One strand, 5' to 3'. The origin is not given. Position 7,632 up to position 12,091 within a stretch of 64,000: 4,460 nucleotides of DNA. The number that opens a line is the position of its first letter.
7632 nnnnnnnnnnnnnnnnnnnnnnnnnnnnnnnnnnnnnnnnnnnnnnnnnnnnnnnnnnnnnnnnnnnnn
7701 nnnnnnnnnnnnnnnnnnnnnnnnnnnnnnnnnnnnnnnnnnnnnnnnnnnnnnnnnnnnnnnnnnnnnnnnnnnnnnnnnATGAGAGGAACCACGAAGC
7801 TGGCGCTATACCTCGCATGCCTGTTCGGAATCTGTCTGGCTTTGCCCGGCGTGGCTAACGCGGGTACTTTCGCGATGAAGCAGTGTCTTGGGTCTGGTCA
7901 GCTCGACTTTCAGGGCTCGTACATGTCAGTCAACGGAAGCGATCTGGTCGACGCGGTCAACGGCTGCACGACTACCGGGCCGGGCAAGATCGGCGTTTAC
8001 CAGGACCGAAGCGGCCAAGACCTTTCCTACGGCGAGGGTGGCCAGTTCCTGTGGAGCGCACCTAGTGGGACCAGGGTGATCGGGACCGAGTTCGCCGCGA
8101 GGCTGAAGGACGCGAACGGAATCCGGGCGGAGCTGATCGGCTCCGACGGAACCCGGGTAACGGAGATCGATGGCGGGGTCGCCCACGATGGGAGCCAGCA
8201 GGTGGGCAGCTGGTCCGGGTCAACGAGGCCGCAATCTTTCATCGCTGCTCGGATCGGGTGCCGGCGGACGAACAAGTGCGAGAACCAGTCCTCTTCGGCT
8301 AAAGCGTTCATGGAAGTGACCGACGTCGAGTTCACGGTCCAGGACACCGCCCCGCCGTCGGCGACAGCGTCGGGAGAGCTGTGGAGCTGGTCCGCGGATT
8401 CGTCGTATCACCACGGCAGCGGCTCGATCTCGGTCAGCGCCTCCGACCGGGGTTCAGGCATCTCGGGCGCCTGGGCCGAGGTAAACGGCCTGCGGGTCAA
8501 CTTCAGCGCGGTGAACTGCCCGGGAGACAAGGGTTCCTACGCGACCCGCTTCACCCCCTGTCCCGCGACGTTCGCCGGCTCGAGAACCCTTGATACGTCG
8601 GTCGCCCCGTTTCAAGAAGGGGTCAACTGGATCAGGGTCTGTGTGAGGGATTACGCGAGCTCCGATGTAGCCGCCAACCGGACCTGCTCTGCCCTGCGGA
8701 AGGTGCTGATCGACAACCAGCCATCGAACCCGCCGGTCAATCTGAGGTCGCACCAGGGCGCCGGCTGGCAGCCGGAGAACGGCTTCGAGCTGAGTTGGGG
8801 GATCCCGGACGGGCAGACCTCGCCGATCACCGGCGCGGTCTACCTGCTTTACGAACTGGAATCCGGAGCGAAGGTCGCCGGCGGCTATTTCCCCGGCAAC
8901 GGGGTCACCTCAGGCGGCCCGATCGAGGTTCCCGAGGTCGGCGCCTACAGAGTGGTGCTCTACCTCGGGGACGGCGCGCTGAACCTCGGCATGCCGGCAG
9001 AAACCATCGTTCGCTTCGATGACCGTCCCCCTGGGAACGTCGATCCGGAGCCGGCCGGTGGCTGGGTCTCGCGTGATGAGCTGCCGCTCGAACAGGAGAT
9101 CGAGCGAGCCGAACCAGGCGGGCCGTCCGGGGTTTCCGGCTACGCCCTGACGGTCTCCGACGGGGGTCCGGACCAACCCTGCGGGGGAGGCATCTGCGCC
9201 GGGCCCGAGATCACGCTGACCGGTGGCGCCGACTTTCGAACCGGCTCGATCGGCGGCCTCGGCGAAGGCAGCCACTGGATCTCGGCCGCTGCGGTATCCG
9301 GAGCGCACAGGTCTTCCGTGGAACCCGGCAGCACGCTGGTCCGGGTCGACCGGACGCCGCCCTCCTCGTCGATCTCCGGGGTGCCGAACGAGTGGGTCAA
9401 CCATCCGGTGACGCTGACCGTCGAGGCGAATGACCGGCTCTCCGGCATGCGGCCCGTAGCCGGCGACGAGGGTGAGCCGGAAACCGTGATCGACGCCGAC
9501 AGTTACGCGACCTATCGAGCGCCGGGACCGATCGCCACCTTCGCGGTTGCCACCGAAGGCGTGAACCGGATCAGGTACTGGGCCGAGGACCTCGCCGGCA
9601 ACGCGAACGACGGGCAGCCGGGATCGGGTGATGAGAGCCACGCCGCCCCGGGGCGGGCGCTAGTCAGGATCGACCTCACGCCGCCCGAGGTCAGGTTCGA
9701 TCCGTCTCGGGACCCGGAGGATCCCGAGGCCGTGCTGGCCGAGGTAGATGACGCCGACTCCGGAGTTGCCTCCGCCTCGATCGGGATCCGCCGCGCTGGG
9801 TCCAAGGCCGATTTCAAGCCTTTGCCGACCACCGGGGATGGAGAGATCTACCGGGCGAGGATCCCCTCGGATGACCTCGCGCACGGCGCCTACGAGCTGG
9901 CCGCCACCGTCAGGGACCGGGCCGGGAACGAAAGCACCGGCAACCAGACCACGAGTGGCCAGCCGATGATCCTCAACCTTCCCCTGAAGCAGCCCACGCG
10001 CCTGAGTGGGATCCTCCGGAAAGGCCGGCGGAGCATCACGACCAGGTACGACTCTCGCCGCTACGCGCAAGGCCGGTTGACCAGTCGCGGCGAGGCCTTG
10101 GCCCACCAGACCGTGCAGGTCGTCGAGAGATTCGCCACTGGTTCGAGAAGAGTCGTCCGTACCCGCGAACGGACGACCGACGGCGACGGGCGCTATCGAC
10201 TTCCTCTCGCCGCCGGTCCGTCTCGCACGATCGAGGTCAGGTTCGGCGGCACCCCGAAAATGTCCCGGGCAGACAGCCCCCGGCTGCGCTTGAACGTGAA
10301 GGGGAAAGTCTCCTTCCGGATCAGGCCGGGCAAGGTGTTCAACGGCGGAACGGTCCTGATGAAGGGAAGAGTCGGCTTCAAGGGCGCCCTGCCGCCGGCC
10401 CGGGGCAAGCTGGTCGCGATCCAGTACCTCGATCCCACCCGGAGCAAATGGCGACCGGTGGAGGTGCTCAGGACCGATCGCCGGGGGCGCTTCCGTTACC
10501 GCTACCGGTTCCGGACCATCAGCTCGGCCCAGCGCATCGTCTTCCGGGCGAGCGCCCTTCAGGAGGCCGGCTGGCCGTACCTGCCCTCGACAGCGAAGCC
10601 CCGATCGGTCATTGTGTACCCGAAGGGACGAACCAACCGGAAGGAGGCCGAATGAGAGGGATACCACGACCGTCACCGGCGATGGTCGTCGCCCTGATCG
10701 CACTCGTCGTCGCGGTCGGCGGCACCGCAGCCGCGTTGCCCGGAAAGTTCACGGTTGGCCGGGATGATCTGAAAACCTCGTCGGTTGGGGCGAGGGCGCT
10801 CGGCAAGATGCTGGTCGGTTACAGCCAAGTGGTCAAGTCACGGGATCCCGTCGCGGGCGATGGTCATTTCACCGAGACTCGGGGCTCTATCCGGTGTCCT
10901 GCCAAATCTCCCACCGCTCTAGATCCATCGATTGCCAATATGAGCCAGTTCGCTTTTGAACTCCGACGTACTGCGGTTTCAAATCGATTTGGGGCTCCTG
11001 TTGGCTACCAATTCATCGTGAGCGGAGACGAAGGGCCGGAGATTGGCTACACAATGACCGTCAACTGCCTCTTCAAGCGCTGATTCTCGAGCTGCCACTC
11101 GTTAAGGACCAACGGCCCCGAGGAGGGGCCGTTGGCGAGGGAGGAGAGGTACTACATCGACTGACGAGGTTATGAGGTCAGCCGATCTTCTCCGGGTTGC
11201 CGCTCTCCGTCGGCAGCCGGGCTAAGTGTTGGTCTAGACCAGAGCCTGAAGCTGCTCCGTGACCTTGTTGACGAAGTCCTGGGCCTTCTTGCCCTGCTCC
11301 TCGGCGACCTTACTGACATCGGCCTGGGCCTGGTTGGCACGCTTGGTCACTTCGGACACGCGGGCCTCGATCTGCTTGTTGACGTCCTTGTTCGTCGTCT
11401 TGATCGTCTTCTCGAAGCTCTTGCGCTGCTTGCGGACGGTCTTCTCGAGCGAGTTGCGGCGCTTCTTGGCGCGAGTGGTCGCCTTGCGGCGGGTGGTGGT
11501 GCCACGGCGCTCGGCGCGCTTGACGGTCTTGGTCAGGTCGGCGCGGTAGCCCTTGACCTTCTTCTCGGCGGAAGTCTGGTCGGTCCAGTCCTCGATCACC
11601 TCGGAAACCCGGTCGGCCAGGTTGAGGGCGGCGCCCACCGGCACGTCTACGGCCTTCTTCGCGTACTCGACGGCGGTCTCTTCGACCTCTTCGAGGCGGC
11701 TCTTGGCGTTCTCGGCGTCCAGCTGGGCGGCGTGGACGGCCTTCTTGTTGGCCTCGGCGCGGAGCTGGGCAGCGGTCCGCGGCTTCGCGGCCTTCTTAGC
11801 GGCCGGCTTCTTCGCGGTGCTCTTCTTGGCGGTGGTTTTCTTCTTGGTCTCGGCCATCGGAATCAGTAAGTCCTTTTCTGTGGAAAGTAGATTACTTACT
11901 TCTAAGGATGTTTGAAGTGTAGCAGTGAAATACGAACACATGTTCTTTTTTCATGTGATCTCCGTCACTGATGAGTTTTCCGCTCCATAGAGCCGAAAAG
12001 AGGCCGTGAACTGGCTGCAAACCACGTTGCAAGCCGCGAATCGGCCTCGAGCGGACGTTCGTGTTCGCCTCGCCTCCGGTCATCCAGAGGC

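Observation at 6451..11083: Single-polypeptide ECF sigma / ZAS anti-sigma / TM fusion coupled to a giant Ig-like surface protein and a small anchored protein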

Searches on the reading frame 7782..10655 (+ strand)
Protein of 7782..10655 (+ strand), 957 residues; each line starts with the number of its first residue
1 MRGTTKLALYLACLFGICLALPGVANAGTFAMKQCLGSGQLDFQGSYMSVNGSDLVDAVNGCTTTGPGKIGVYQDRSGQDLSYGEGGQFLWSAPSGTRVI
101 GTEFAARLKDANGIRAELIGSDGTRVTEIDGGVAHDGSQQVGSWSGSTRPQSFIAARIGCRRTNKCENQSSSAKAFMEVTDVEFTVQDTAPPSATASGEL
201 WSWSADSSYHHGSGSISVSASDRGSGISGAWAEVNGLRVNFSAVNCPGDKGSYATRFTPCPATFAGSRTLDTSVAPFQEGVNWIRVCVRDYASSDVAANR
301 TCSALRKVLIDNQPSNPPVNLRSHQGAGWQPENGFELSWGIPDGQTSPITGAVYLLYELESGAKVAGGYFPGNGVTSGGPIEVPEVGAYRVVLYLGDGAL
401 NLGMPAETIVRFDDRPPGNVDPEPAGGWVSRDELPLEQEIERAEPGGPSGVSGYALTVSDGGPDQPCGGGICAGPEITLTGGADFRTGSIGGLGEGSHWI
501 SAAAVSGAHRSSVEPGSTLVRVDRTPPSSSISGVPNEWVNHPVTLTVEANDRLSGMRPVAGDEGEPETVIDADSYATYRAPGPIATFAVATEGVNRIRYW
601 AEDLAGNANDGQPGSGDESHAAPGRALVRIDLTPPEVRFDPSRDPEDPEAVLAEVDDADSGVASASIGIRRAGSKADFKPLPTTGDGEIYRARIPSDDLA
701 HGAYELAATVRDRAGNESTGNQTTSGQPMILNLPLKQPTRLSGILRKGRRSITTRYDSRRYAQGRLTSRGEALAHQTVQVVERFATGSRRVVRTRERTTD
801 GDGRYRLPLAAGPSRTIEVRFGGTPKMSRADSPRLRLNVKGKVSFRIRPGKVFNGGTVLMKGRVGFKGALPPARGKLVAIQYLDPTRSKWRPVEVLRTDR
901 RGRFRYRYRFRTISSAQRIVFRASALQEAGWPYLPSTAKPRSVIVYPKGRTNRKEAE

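Call 3: search_protein_families(library=pfam, proteins=[window:7782-10655:+], max_evalue=1)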
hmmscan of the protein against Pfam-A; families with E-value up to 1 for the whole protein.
window:7782-10655:+ (957 aa): 5 families
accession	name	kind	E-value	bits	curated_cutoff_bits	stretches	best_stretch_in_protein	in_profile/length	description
PF19077.6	Big_13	-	0.00018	22.3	27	1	693-722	67-95/102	Bacterial Ig-like domain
PF13620.12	CarboxypepD_reg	-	0.0077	17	32.3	1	765-823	5-58/82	Carboxypeptidase regulatory-like domain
PF02494.22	HYR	-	0.065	14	21.7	0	591-611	55-75/81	HYR domain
PF17957.7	Big_7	-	0.26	12.4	24.1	0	177-218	30-70/70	Bacterial Ig domain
PF20598.4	DUF6795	-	0.28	12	27.4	0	763-810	2-46/103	Domain of unknown function (DUF6795)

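Call 4: search_protein_families(library=ncbifam, proteins=[window:7782-10655:+], max_evalue=1)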
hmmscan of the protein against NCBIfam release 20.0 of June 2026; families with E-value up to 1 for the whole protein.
window:7782-10655:+ (957 aa): 3 families
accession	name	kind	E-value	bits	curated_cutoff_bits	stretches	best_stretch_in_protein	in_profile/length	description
NF047446.1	barrel_OmpL47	domain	1.7e-07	31.6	40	1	543-608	5-58/68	OmpL47-type beta-barrel domain-containing protein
NF047441.1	Lepto_OmpL47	equivalog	0.0032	17.2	250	1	572-642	97-150/336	multi-beta-barrel domain surface protein OmpL47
NF033510.3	Ca_tandemer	repeat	0.045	14.1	50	0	692-718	67-96/96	Ca2+-stabilized repeat-containing adhesin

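Call 35: find_homologous_proteins(query=window:7782-10655:+)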
Query window:7782-10655:+ (957 aa): 58 proteins with E <= 0.001 among 8000 candidates.
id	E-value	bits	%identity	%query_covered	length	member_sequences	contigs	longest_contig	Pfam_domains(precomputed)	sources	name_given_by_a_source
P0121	0.0e+0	2178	100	100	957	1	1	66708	-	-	-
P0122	0.0e+0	1443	66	99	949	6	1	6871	-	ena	-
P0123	0.0e+0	1400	64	99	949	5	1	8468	PF19077.7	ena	-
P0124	0.0e+0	1383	64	99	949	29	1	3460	PF19077.7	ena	-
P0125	0.0e+0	1383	65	97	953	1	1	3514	-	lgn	-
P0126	0.0e+0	1368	63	99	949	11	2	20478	PF19077.7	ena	-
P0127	0.0e+0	1367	64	99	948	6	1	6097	PF19077.7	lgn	-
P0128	0.0e+0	1364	65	99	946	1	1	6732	PF19077.7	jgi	jgi:hypothetical protein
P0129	0.0e+0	1357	63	97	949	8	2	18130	-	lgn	-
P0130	0.0e+0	1349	63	98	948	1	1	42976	PF19077.7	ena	-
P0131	0.0e+0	1348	63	99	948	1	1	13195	-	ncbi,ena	-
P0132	0.0e+0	1336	62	99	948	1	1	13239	-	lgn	-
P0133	0.0e+0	1327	61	99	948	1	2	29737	-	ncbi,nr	ncbi:MAG: hypothetical protein KDB57_10595 [Solirubrobacterales bacterium]|nr:hypothetical protein [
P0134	0.0e+0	1319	63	99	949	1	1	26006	PF13620.13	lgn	-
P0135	0.0e+0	1318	62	99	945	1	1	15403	PF13620.13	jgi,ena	-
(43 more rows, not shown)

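Call 55: predict_structure(alignment_id=A2)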
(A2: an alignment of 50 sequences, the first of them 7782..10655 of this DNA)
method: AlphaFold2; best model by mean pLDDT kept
length: 957 residues; sequences in the alignment: 50
mean_pLDDT: 88.9   pTM: 0.41
mean pLDDT of the five models: 88.9, 87.8, 87.1, 86.6, 83.1
residues with pLDDT >= 90: 565; 70-90: 355; 50-70: 23; < 50: 14
segments of 3 or more residues with pLDDT < 50: 20-25, 951-957
pLDDT, mean of each block of 10 residues (from residue 1): 65 67 57 92 91 87 84 90 93 93 96 94 90 92 90 95 90 93 94 94 90 94 94 94 92 92 95 91 95 86 94 89 85 89 85 91 89 88 88 90 89 87 84 84 84 87 79 80 80 85 87 87 89 90 92 83 84 88 91 91 90 74 90 91 89 90 92 90 87 93 94 91 88 93 92 92 94 95 94 95 93 95 93 96 95 93 94 91 91 93 94 89 92 93 85 40
secondary structure, 60 per line:
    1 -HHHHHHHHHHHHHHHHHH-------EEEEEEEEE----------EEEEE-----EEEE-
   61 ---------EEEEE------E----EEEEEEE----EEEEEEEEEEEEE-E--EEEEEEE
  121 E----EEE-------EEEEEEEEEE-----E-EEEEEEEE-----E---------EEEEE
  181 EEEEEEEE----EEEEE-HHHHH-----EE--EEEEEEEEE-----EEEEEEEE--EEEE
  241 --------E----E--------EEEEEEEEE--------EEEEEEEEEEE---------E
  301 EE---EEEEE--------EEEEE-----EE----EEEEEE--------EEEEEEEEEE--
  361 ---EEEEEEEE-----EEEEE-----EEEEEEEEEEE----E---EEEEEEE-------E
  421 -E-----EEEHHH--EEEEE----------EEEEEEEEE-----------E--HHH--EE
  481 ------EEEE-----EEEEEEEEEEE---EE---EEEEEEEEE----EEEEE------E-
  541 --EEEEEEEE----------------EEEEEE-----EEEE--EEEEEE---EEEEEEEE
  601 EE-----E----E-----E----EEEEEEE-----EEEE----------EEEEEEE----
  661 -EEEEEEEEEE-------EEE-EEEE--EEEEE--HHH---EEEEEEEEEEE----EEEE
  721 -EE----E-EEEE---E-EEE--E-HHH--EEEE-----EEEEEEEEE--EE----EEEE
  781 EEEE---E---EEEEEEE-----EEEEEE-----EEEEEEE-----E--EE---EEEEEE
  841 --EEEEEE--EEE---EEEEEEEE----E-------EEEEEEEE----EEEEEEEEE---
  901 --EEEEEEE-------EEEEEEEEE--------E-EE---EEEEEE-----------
elements in order (helices of 4 or more, strands of 3 or more residues): H2-19 E27-35 E46-50 E56-59 E70-74 E86-92 E97-109 E114-121 E126-128 E136-145 E153-160 E176-188 E193-197 H199-203 E213-221 E227-234 E237-240 E263-271 E280-290 E300-302 E306-310 E319-323 E335-340 E349-358 E364-371 E377-381 E387-397 E406-412 E428-430 E436-440 E451-459 E487-490 E496-506 E515-523 E528-532 E543-550 E567-572 E578-581 E584-589 E593-602 E624-630 E636-639 E650-656 E662-671 E679-681 E683-686 E689-693 E702-712 E717-720 E730-733 E739-741 E751-754 E760-768 E777-784 E792-798 E804-809 E815-821 E835-840 E843-848 E851-853 E857-864 E877-884 E889-897 E903-909 E917-925 E941-946

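Call 59: fold_search(model_id=the predicted structure, library=pdb)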
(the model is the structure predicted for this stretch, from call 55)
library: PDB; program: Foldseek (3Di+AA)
matches with E <= 10: 1765; with E <= 0.001: 412
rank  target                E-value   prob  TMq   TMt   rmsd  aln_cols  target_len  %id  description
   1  8q6t_I                8.4e-16  1.00  0.16  0.15  86.0      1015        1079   11  Helical reconstruction of the relaxed thick filament from FIB milled left ventricular mouse myofibrils (released 2023-11-01)
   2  8v2b_B                5.9e-15  1.00  0.12  0.16  30.7       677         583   11  Cryo-EM structure of mouse type II OSM receptor complex: model for full extracellular assembly (released 2024-11-20)
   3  9flp_A                1.4e-14  1.00  0.17  0.18  87.1      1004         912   11  CryoEM structure of the neck (1403-2314) in the grappling hook protein A (GhpA) in the bacterium Aureispira sp. CCB-QB (released 2024-10-16)
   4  9ijj_4I               2.0e-14  1.00  0.13  0.06  85.0      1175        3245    9  In situ structure of the central apparatus in mouse sperm axoneme. (released 2025-06-04)
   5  9u5z_E                2.8e-14  1.00  0.15  0.11  49.5       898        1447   10  C3 convertases zymogen C4b2 in activation state (released 2026-01-14)
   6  6grt_B                3.8e-14  1.00  0.10  0.15  31.8       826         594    9  Paired immunoglobulin-like receptor B (PirB) or Leukocyte immunoglobulin-like receptor subfamily B member 3 (LILRB3) f (released 2019-02-06)
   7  9fx3_A                6.1e-14  1.00  0.16  0.14  50.1       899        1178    8  Structure of active human CD109 (released 2025-03-19)
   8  9fx2                  6.7e-14  1.00  0.13  0.11  44.9       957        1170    9  Structure of methylamine activated CD109 (released 2025-03-19)
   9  4u48                  8.1e-14  1.00  0.13  0.09  55.0      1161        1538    9  Crystal structure of Salmonella alpha-2-macroglobulin (released 2014-09-17)
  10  3km9_A                8.9e-14  1.00  0.16  0.12  48.9      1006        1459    9  Structure of complement C5 in complex with the C-terminal beta-grasp domain of SSL7 (released 2009-12-01)
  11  4u4j                  9.3e-14  1.00  0.13  0.09  54.9      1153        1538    9  Crystal structure of Salmonella alpha-2-macroglobulin mutant Y1175G (released 2014-09-17)
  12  3pvm_A                1.1e-13  1.00  0.15  0.11  48.9      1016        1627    9  Structure of Complement C5 in Complex with CVF (released 2011-01-19)
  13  7q62_B                1.1e-13  1.00  0.15  0.17  50.7       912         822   11  Structure of TEV cleaved A2ML1 dimer (A2ML1-TT dimer) (released 2022-04-20)
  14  7q1y_A                1.3e-13  1.00  0.15  0.12  49.4       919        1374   11  X-ray structure of human A2ML1 (released 2022-04-20)
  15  8v29_B                2.0e-13  1.00  0.14  0.19  30.5       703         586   10  Cryo-EM structure of human type I OSM receptor complex: model for full extracellular assembly (released 2024-11-20)
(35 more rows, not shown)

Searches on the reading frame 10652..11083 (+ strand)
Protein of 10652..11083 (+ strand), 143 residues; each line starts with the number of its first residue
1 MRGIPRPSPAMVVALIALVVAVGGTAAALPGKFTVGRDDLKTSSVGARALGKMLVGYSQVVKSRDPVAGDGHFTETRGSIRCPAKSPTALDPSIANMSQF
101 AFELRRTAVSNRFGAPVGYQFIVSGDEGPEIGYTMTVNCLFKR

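Call 3: search_protein_families(library=pfam, proteins=[window:10652-11083:+], max_evalue=1)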
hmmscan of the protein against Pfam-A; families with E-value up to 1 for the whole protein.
window:10652-11083:+ (143 aa): 0 families

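Call 4: search_protein_families(library=ncbifam, proteins=[window:10652-11083:+], max_evalue=1)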
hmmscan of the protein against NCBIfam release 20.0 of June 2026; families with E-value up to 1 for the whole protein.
window:10652-11083:+ (143 aa): 0 families

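Call 48: find_homologous_proteins(query=window:10652-11083:+)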
Query window:10652-11083:+ (143 aa): 90 proteins with E <= 0.001 among 236 candidates.
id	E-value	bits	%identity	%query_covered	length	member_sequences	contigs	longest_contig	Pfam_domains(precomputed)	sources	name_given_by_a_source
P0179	1.5e-87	309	100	100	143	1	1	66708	-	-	-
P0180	4.5e-70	252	78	100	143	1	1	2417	-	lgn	-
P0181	5.5e-70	252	78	100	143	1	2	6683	-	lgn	-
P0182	2.4e-66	240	76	100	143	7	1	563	-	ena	-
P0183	7.5e-66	238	71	100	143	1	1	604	-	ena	-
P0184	2.3e-64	234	72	100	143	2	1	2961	-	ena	-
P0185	2.4e-64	233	74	100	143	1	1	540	-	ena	-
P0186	3.9e-64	233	73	100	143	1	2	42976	-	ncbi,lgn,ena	-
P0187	7.4e-64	232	73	100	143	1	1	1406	-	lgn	-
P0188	4.3e-63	229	76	93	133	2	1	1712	-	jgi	jgi:hypothetical protein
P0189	4.5e-63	229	71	100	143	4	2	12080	-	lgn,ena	-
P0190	5.2e-63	229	72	100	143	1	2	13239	-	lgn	-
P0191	6.5e-63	229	73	100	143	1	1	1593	-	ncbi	-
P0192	7.0e-63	229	71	100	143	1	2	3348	-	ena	-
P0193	1.7e-62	227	70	100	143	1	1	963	-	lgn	-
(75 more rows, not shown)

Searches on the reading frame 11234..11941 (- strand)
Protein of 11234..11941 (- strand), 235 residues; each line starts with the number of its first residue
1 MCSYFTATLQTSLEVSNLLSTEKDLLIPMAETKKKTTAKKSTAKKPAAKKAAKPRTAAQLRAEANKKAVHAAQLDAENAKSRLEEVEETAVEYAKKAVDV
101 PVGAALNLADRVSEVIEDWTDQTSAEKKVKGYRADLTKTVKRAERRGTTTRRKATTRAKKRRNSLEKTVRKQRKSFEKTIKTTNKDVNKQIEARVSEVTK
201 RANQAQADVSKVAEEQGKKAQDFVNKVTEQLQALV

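Call 58: search_protein_families(library=pfam, proteins=[window:11234-11941:-], max_evalue=1)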
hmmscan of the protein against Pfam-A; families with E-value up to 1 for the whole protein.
window:11234-11941:- (235 aa): 4 families
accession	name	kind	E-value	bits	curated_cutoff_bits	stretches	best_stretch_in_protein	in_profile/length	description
PF22216.1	Sas-6_C_CC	-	0.0085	16.7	27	1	55-82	24-51/57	Spindle assembly abnormal protein 6 homolog, C-terminal coiled coil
PF01175.24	Urocanase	-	0.098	12.7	23.2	1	50-170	44-168/209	Urocanase Rossmann-like domain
PF04513.17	Baculo_PEP_C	-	0.1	13.1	38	1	179-234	24-79/140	Baculovirus polyhedron envelope protein, PEP, C terminus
PF05884.17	ZYG-11_interact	-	0.59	9.9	25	1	131-212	8-71/295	Interactor of ZYG-11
